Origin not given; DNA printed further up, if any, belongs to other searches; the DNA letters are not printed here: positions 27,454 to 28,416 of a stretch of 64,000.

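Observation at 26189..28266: Divergent Elp3 / Trm9-like methyltransferase pair: candidate bacterial (m)cm5U34 tRNA wobble-modification module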

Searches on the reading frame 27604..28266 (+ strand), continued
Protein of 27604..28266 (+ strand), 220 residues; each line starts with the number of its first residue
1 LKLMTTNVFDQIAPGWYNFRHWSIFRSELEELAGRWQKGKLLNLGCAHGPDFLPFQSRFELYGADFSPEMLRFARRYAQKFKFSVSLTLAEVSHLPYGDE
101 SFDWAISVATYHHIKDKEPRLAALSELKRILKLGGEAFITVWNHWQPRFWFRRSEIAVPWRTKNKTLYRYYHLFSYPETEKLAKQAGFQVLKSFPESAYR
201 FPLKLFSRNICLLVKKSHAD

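Call 35: find_homologous_proteins(query=A1, max_evalue=1e-10)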
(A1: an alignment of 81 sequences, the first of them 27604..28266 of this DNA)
Query A1 (81 sequences) (220 aa, profile of the alignment): 3781 proteins with E <= 1e-10 among 6192 candidates; the best 120 are listed.
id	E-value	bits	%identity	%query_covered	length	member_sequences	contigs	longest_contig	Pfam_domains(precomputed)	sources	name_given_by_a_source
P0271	4.3e-80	286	39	95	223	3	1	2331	PF07021.19,PF13847.13,PF13489.13,PF03848.21,PF13649.13,PF01209.25,PF08241.19,PF08242.19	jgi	-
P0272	8.5e-78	278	71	95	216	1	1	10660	PF13847.13,PF13489.13,PF13649.13,PF01209.25,PF08241.19,PF08242.19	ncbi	-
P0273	1.1e-77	278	75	97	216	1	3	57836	PF13847.13,PF13489.13,PF13649.13,PF01209.25,PF08241.19,PF08242.19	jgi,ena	jgi:SAM-dependent methyltransferase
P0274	1.2e-77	278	60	97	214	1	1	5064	PF13847.13,PF13489.13,PF13649.13,PF01209.25,PF08241.19,PF08242.19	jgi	jgi:ubiquinone/menaquinone biosynthesis C-methylase UbiE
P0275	1.3e-77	278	64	97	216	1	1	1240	PF13847.13,PF13489.13,PF13649.13,PF01209.25,PF08241.19,PF08242.19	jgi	jgi:tRNA (uracil-5-)-methyltransferase TRM9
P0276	2.3e-77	277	77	97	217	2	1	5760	PF13847.13,PF13489.13,PF13649.13,PF01209.25,PF08241.19,PF08242.19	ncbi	-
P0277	2.9e-77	277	65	98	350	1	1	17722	PF13847.13,PF13489.13,PF13649.13,PF01209.25,PF08241.19,PF04304.19,PF08242.19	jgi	jgi:tRNA (uracil-5-)-methyltransferase TRM9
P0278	4.6e-77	276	64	96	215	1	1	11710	PF13847.13,PF13489.13,PF13649.13,PF01209.25,PF08241.19,PF08242.19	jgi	jgi:tRNA (uracil-5-)-methyltransferase TRM9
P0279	7.0e-77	275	63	96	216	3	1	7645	PF13847.13,PF13489.13,PF13649.13,PF01209.25,PF08241.19,PF08242.19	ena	-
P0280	7.8e-77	275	67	97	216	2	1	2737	PF13847.13,PF13489.13,PF13649.13,PF01209.25,PF08241.19,PF08242.19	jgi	jgi:tRNA (uracil-5-)-methyltransferase TRM9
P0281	1.1e-76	275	70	98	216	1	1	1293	PF13847.13,PF13489.13,PF13649.13,PF01209.25,PF08241.19,PF08242.19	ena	-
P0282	1.7e-76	274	71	97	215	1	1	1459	PF13847.13,PF13489.13,PF13649.13,PF01209.25,PF08241.19,PF08242.19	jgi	jgi:tRNA (uracil-5-)-methyltransferase TRM9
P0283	1.7e-76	274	73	97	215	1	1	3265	PF13847.13,PF13489.13,PF13649.13,PF01209.25,PF08241.19,PF08242.19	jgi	jgi:ubiquinone/menaquinone biosynthesis C-methylase UbiE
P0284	1.8e-76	274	66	97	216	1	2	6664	PF13847.13,PF13489.13,PF13649.13,PF01209.25,PF08241.19,PF08242.19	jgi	jgi:ubiquinone/menaquinone biosynthesis C-methylase UbiE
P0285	2.0e-76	274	72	97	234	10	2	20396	PF13847.13,PF13489.13,PF13649.13,PF01209.25,PF08241.19,PF08242.19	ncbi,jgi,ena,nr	ncbi:MAG: SAM-dependent methyltransferase [Dehalococcoidales bacterium]|jgi:SAM-dependent methyltran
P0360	4.8e-75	269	62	96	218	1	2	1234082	PF13847.13,PF13489.13,PF13649.13,PF01209.25,PF08241.19,PF08242.19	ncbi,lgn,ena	-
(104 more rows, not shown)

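Call 37: find_encoding_contigs(protein=P0360, flank=8000, max_places=3)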
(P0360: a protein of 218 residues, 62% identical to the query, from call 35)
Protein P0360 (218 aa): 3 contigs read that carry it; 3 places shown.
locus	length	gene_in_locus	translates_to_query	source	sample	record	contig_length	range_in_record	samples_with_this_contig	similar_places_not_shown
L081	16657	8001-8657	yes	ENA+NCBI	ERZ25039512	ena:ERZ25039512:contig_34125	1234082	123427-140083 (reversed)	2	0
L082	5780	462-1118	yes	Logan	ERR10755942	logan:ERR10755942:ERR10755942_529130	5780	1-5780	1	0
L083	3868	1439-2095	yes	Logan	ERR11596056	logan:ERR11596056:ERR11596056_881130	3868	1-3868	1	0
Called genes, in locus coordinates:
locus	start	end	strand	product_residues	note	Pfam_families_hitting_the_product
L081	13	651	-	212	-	PF13189:Cytidylate_kin2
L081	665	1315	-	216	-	PF13189:Cytidylate_kin2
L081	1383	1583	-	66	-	-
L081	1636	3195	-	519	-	PF00982:Glyco_transf_20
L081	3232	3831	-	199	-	PF00440:TetR_N, PF08359:TetR_C_4, PF17932:TetR_C_24 (weak), PF08361:TetR_C_2 (weak)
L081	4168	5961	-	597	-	PF00654:Voltage_CLC, PF00571:CBS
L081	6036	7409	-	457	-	PF04055:Radical_SAM, PF00583:Acetyltransf_1 (faint), PF16199:Radical_SAM_C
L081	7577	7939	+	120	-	PF04480:DUF559, PF18741:MTES_1575 (weak)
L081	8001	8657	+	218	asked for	PF01209:Ubie_methyltran, PF13489:Methyltransf_23, PF08241:Methyltransf_11, PF08242:Methyltransf_12, PF13649:Methyltransf_25, PF13847:Methyltransf_31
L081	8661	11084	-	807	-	PF13567:DUF4131, PF03772:Competence, PF00753:Lactamase_B, PF12706:Lactamase_B_2 (weak)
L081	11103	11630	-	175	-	PF10531:SLBB, PF12836:HHH_3, PF03934:T2SSK, PF00633:HHH (faint)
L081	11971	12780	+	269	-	PF10137:CAP12-PCTIR_TIR (weak)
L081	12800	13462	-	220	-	PF02254:TrkA_N, PF02080:TrkA_C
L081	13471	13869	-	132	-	PF02254:TrkA_N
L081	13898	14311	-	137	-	PF00582:Usp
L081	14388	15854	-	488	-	PF13520:AA_permease_2, PF00324:AA_permease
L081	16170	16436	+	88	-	-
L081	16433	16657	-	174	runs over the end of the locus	PF01327:Pep_deformylase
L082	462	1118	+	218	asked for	PF01209:Ubie_methyltran, PF13489:Methyltransf_23, PF08241:Methyltransf_11, PF08242:Methyltransf_12, PF13649:Methyltransf_25, PF13847:Methyltransf_31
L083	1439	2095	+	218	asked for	PF01209:Ubie_methyltran, PF13489:Methyltransf_23, PF08241:Methyltransf_11, PF08242:Methyltransf_12, PF13649:Methyltransf_25, PF13847:Methyltransf_31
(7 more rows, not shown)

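Call 39: find_encoding_contigs(protein=P0271, flank=6000, max_places=3)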
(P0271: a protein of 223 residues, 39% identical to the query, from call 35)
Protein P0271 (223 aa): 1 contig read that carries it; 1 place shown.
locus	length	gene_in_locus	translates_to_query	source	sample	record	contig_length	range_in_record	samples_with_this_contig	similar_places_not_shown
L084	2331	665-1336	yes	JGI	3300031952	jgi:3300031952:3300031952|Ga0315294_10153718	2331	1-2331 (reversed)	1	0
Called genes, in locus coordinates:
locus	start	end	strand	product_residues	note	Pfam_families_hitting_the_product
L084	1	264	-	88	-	?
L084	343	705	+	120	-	-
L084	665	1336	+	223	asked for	PF01209:Ubie_methyltran, PF03848:TehB, PF13489:Methyltransf_23, PF07021:MetW (weak), PF13847:Methyltransf_31, PF08241:Methyltransf_11, PF08242:Methyltransf_12, PF13649:Methyltransf_25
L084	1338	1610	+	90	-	-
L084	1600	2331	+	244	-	?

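Call 41: list_cluster_members(proteins=[P0121, P0123, P0125, P0128, P0131, P0133, P0161, P0247, P0229, P0268])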
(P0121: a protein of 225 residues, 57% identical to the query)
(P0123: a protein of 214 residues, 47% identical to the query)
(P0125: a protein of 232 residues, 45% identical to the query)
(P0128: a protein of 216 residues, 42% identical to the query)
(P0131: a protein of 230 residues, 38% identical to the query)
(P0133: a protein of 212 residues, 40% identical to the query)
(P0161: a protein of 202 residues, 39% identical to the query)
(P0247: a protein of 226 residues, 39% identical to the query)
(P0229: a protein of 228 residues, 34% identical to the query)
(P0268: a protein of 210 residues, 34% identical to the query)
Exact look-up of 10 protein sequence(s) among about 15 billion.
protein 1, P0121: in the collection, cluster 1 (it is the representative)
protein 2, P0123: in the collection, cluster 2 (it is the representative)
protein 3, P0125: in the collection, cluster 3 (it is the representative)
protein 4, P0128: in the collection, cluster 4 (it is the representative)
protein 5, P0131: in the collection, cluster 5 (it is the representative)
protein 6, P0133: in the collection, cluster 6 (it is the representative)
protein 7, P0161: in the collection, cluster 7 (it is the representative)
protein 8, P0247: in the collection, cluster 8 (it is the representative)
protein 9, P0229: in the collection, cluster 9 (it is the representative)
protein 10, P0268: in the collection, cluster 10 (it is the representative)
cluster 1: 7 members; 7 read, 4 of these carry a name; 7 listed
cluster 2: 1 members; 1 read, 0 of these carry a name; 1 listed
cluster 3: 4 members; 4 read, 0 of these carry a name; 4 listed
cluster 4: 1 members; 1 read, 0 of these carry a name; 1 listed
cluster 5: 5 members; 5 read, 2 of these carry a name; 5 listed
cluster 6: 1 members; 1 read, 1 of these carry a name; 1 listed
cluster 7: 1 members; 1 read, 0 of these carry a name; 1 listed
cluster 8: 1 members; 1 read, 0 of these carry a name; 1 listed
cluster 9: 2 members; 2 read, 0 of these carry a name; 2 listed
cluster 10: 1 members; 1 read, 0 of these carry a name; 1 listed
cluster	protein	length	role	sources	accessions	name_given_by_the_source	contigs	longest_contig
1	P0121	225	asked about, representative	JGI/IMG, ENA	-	-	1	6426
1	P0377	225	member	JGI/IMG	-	tRNA (uracil-5-)-methyltransferase TRM9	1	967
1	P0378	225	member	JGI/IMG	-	tRNA (uracil-5-)-methyltransferase TRM9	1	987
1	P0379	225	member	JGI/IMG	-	ubiquinone/menaquinone biosynthesis C-methylase UbiE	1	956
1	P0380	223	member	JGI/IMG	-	ubiquinone/menaquinone biosynthesis C-methylase UbiE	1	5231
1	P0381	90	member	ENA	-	-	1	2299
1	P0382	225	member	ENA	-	-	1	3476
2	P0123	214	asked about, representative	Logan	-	-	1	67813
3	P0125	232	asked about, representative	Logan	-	-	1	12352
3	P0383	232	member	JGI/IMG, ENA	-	-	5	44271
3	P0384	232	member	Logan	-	-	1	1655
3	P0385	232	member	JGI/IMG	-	-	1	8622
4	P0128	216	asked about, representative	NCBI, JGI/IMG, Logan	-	-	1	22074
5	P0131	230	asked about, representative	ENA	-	-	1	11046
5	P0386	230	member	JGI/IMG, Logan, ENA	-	ubiquinone/menaquinone biosynthesis C-methylase UbiE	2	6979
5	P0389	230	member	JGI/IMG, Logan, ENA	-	-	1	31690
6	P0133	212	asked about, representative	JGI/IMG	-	ubiquinone/menaquinone biosynthesis C-methylase UbiE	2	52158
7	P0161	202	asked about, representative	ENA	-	-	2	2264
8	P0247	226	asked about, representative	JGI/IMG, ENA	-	-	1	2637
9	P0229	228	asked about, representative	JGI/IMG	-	-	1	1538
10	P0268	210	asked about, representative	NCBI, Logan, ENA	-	-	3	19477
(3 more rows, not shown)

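Call 42: find_encoding_contigs(protein=P0123, flank=6000, max_places=2)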
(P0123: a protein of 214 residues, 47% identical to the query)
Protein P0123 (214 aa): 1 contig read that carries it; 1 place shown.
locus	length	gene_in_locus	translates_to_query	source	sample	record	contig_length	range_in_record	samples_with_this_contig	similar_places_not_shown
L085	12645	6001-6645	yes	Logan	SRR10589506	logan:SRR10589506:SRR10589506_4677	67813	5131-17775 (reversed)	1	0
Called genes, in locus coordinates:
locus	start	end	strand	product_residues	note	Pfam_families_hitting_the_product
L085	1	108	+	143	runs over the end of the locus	-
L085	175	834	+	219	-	PF12705:PDDEXK_1, PF01930:Cas_Cas4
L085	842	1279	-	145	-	-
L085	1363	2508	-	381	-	PF02690:Na_Pi_cotrans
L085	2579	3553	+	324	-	PF04014:MazE_antitoxin, PF01895:PhoU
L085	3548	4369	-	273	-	PF00850:Hist_deacetyl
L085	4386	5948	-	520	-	PF23613:ELP3_N (weak), PF04055:Radical_SAM, PF16199:Radical_SAM_C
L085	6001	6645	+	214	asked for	PF01209:Ubie_methyltran (weak), PF13489:Methyltransf_23, PF08241:Methyltransf_11, PF08242:Methyltransf_12, PF13649:Methyltransf_25, PF13847:Methyltransf_31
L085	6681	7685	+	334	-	PF01699:Na_Ca_ex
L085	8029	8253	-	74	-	PF26688:RHH_12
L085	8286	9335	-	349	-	PF02310:B12-binding, PF04055:Radical_SAM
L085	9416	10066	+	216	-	PF00535:Glycos_transf_2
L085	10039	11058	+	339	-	PF04055:Radical_SAM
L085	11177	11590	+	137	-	PF11969:DcpS_C, PF01230:HIT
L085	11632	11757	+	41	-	-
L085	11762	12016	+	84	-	-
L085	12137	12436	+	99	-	PF18765:Polbeta, PF01909:NTP_transf_2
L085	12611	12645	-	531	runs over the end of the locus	PF01921:tRNA-synt_1f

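Call 43: predict_structure(alignment_id=A2)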
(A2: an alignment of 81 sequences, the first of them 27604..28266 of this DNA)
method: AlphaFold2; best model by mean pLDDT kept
length: 220 residues; sequences in the alignment: 81
mean_pLDDT: 92.5   pTM: 0.90
mean pLDDT of the five models: 92.5, 92.3, 90.7, 90.3, 88.5
residues with pLDDT >= 90: 175; 70-90: 35; 50-70: 7; < 50: 3
segments of 3 or more residues with pLDDT < 50: none
pLDDT, mean of each block of 10 residues (from residue 1): 68 89 94 98 84 96 95 95 97 96 95 93 98 98 92 90 88 96 98 95 93 87
secondary structure, 60 per line:
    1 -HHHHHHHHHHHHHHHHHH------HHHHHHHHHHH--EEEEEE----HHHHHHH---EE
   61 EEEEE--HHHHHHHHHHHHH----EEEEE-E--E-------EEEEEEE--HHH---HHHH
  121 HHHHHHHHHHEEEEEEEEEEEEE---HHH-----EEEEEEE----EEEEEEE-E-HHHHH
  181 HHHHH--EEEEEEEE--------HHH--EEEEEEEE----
elements in order: H2-19 H26-36 E39-44 H49-55 E59-65 H68-80 E85-89 E102-108 H117-130 E131-143 E155-161 E166-172 H176-185 E188-195 E209-216

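Call 45: find_encoding_contigs(protein=P0133, flank=6000, max_places=2)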
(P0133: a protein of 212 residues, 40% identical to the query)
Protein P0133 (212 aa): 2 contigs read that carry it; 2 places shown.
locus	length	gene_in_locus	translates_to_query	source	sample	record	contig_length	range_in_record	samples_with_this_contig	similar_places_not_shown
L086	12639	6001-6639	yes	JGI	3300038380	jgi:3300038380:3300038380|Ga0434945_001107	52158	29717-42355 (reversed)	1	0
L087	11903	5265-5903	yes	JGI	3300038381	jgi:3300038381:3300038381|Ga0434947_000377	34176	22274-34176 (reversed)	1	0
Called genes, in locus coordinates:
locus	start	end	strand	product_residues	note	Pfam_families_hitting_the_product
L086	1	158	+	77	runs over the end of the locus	PF21965:SAMP2 (weak), PF02597:ThiS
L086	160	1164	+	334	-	PF01171:ATP_bind_3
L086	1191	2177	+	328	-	PF04055:Radical_SAM, PF13353:Fer4_12, PF13186:SPASM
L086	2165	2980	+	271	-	PF04909:Amidohydro_2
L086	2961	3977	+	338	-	PF04055:Radical_SAM, PF13353:Fer4_12, PF13186:SPASM (weak)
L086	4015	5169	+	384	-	PF07969:Amidohydro_3 (weak), PF01979:Amidohydro_1, PF07969:Amidohydro_3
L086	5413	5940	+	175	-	PF02926:THUMP (weak)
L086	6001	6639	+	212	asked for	PF01209:Ubie_methyltran, PF13489:Methyltransf_23, PF13847:Methyltransf_31, PF08241:Methyltransf_11, PF08242:Methyltransf_12, PF13649:Methyltransf_25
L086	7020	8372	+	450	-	-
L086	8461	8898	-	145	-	-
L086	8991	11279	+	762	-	PF01326:PPDK_N, PF00391:PEP-utilizers, PF02896:PEP-utilizers_C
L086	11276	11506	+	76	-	-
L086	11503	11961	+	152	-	PF16262:DUF4916 (faint), PF00293:NUDIX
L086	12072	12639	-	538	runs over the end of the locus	PF01921:tRNA-synt_1f, PF09334:tRNA-synt_1g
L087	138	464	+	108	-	PF01588:tRNA_bind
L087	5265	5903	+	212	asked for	PF01209:Ubie_methyltran, PF13489:Methyltransf_23, PF13847:Methyltransf_31, PF08241:Methyltransf_11, PF08242:Methyltransf_12, PF13649:Methyltransf_25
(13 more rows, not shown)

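Call 46: fold_search(model_id=the predicted structure, library=pdb)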
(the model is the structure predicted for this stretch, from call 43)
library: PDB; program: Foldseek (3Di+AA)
matches with E <= 10: 1955; with E <= 0.001: 1460
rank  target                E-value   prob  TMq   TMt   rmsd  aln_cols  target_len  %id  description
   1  2p8j_B                1.5e-14  1.00  0.70  0.74   4.2       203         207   20  Crystal structure of S-adenosylmethionine-dependent methyltransferase (NP_349143.1) from Clostridium acetobutylicum at (released 2007-04-24)
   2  1ve3_A                3.8e-14  1.00  0.66  0.69   4.4       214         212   20  Crystal structure of PH0226 protein from Pyrococcus horikoshii OT3 (released 2005-05-24)
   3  5cm2_Z                7.6e-14  1.00  0.66  0.78   2.6       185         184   22  Structure of Y. lipolytica Trm9-Trm112 complex, a methyltransferase modifying U34 in the anticodon loop of some tRNAs (released 2015-10-21)
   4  1y8c                  1.0e-13  1.00  0.75  0.67   4.5       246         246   14  Crystal structure of a S-adenosylmethionine-dependent methyltransferase from Clostridium acetobutylicum ATCC 824 (released 2004-12-28)
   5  1ve3_B                1.7e-13  1.00  0.69  0.67   4.0       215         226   20  Crystal structure of PH0226 protein from Pyrococcus horikoshii OT3 (released 2005-05-24)
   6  2p8j_A                2.0e-13  1.00  0.65  0.69   5.0       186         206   22  Crystal structure of S-adenosylmethionine-dependent methyltransferase (NP_349143.1) from Clostridium acetobutylicum at (released 2007-04-24)
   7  3d2l_A                3.0e-13  1.00  0.66  0.61   4.7       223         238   16  Crystal structure of SAM-dependent methyltransferase (ZP_00538691.1) from EXIGUOBACTERIUM SP. 255-15 at 1.90 A resolut (released 2008-05-20)
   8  3sm3                  4.3e-13  1.00  0.67  0.69   4.9       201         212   16  Crystal Structure of SAM-dependent methyltransferases Q8PUK2_METMA from Methanosarcina mazei. Northeast Structural Genom (released 2011-07-20)
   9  3d2l_C                8.6e-13  1.00  0.72  0.66   4.6       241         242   14  Crystal structure of SAM-dependent methyltransferase (ZP_00538691.1) from EXIGUOBACTERIUM SP. 255-15 at 1.90 A resolut (released 2008-05-20)
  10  2avn_A                1.1e-12  1.00  0.75  0.67   3.8       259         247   17  CRYSTAL STRUCTURE OF A UBIQUINONE/MENAQUINONE BIOSYNTHESIS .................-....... PROTEIN (TM1389) FROM THERMOTOGA  (released 2005-10-18)
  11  6f5z_A                1.2e-12  1.00  0.66  0.64   5.6       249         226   19  Complex between the Haloferax volcanii Trm112 methyltransferase activator and the Hvo_0019 putative methyltransferase (released 2018-07-11)
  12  9ri2_A                1.5e-12  1.00  0.70  0.68   3.5       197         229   16  Crystal structure of bacillithiol methyltransferase NmbA from Chlorobaculum tepidum (released 2025-12-10)
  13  1vlm_B                1.6e-12  1.00  0.64  0.68   5.1       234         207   20  Crystal structure of SAM-dependent methyltransferase, possible histamine N-methyltransferase (TM1293) from Thermotoga  (released 2004-08-24)
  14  3l8d                  2.1e-12  1.00  0.61  0.66   3.7       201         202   19  Crystal structure of methyltransferase from Bacillus Thuringiensis (released 2010-01-12)
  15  5jdy_A                2.5e-12  1.00  0.70  0.65   5.3       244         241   15  Crystal structure of Burkholderia glumae ToxA Y7F mutant with bound S-adenosylhomocysteine (SAH) and toxoflavin (released 2016-05-04)
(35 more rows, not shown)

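Call 50: find_encoding_contigs(protein=P0247, flank=6000, max_places=2)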
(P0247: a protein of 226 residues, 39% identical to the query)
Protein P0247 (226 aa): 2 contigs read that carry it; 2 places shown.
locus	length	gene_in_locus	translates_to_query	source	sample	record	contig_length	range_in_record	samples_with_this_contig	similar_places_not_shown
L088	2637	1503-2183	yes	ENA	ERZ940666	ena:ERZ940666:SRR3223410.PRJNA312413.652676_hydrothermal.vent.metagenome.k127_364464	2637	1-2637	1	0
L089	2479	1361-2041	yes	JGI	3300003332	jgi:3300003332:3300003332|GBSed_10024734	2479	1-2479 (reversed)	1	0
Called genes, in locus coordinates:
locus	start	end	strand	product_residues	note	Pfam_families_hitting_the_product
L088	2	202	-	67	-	?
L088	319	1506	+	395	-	PF02749:QRPTase_N, PF01729:QRPTase_C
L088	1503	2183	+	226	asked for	PF01209:Ubie_methyltran, PF02353:CMAS (weak), PF13489:Methyltransf_23, PF13847:Methyltransf_31, PF08241:Methyltransf_11, PF08242:Methyltransf_12, PF13649:Methyltransf_25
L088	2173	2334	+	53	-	-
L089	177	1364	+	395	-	PF02749:QRPTase_N, PF01729:QRPTase_C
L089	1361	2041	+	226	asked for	PF01209:Ubie_methyltran, PF02353:CMAS (weak), PF13489:Methyltransf_23, PF13847:Methyltransf_31, PF08241:Methyltransf_11, PF08242:Methyltransf_12, PF13649:Methyltransf_25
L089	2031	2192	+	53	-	-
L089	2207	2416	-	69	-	-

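Call 53: find_encoding_contigs(protein=P0383, flank=5000, max_places=1)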
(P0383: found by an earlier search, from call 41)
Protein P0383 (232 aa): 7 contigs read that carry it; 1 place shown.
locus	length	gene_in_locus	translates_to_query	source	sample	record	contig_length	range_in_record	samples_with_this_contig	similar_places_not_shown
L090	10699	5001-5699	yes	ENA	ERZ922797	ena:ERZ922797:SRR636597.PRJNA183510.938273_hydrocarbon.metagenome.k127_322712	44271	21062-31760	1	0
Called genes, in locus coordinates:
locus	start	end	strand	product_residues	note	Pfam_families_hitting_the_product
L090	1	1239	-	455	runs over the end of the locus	PF00291:PALP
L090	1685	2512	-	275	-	PF00702:Hydrolase, PF13419:HAD_2 (weak)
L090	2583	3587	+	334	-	PF04055:Radical_SAM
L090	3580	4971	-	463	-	PF04055:Radical_SAM, PF16199:Radical_SAM_C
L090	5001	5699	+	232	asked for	PF13489:Methyltransf_23, PF01209:Ubie_methyltran (weak), PF13847:Methyltransf_31, PF08241:Methyltransf_11, PF08242:Methyltransf_12, PF13649:Methyltransf_25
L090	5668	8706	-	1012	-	PF01590:GAF, PF13185:GAF_2, PF13492:GAF_3, PF00990:GGDEF, PF13487:HD_5, PF01966:HD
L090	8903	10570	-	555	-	PF03321:GH3 (weak), PF23571:GH3_M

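Call 54: find_encoding_contigs(protein=P0128, flank=5000, max_places=1)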
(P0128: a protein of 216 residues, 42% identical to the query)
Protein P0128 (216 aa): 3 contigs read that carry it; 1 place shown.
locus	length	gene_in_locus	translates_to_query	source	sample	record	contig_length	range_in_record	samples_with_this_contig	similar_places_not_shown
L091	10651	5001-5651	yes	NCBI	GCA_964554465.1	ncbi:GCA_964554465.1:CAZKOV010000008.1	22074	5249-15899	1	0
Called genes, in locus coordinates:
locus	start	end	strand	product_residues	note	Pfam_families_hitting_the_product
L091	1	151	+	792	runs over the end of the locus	-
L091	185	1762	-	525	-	PF23613:ELP3_N, PF04055:Radical_SAM, PF16199:Radical_SAM_C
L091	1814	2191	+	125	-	-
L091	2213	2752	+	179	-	-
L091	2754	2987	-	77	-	PF18898:DUF5654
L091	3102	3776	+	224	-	PF08022:FAD_binding_8 (faint), PF00175:NAD_binding_1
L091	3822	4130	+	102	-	-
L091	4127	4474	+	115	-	-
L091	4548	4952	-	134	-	PF24963:DUF7768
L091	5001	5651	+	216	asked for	PF03848:TehB (faint), PF13489:Methyltransf_23, PF01209:Ubie_methyltran, PF08241:Methyltransf_11, PF08242:Methyltransf_12, PF13649:Methyltransf_25, PF13847:Methyltransf_31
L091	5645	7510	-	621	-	PF02934:GatB_N, PF02938:GAD (weak), PF02637:GatB_Yqey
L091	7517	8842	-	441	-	PF18195:GatD_N, PF00710:Asparaginase, PF17763:Asparaginase_C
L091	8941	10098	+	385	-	-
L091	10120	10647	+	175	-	PF22073:Cep192_D4 (weak), PF22544:HYDIN_VesB_CFA65-like_Ig (faint)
